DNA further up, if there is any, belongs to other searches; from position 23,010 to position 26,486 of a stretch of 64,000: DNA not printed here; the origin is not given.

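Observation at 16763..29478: Four-gene tandem array of paralogous ~1050-aa surface proteins organised as a duplicated two-gene cassette (A-B-A'-B')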

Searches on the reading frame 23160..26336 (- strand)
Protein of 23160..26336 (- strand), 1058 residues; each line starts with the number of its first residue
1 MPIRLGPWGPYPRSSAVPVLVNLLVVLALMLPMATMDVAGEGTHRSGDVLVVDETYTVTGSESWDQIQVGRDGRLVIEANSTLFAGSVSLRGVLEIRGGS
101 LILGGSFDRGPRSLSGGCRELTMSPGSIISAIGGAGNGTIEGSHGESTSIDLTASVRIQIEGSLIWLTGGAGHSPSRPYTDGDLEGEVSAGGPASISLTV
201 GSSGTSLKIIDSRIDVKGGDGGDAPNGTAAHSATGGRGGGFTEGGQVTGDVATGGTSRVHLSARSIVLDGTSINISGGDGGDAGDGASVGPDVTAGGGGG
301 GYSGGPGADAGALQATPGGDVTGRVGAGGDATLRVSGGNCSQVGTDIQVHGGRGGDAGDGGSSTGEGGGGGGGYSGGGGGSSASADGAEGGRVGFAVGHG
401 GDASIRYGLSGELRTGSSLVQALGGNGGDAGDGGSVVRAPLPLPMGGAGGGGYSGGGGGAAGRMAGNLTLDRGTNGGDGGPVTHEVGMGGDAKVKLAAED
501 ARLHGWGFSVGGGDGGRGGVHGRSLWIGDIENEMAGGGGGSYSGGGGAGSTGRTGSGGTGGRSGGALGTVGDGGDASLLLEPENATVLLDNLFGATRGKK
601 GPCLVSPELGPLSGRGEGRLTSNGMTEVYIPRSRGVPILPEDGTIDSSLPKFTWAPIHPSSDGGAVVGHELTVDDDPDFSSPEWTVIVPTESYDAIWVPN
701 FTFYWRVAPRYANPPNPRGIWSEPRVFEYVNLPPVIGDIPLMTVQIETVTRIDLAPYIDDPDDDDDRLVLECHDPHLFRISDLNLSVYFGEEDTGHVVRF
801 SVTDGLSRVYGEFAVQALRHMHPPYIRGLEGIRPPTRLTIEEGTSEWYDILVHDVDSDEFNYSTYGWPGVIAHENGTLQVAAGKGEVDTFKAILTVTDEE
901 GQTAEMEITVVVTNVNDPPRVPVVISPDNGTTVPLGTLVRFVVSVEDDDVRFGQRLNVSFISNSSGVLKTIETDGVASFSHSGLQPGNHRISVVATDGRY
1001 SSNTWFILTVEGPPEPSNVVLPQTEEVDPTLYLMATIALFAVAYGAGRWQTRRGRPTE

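Call 8: search_protein_families(library=pfam, proteins=[window:23160-26336:-], max_evalue=1)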
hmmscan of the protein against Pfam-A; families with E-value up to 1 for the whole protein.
window:23160-26336:- (1058 aa): 4 families
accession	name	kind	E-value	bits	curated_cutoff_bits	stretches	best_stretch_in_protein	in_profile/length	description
PF16640.11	Big_3_5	-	0.00023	22.1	35.5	1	929-994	4-68/88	Bacterial Ig-like domain (group 3)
PF00801.26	PKD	-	0.0021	18.4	23.5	1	927-1005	6-75/80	PKD domain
PF17963.7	Big_9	-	0.0039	18.5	23.6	2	837-910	10-88/89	Bacterial Ig domain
PF06832.18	BiPBP_C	-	0.047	14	26.8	0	981-1002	68-87/90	Penicillin-Binding Protein C-terminus Family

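Call 21: search_protein_families(library=ncbifam, proteins=[window:23160-26336:-], max_evalue=1)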
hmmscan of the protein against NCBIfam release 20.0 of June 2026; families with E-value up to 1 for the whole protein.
window:23160-26336:- (1058 aa): 1 family
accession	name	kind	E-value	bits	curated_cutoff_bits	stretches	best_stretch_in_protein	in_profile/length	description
NF012211.1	tand_rpt_95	domain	0.0022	17.9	90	1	894-921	66-93/98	tandem-95 repeat protein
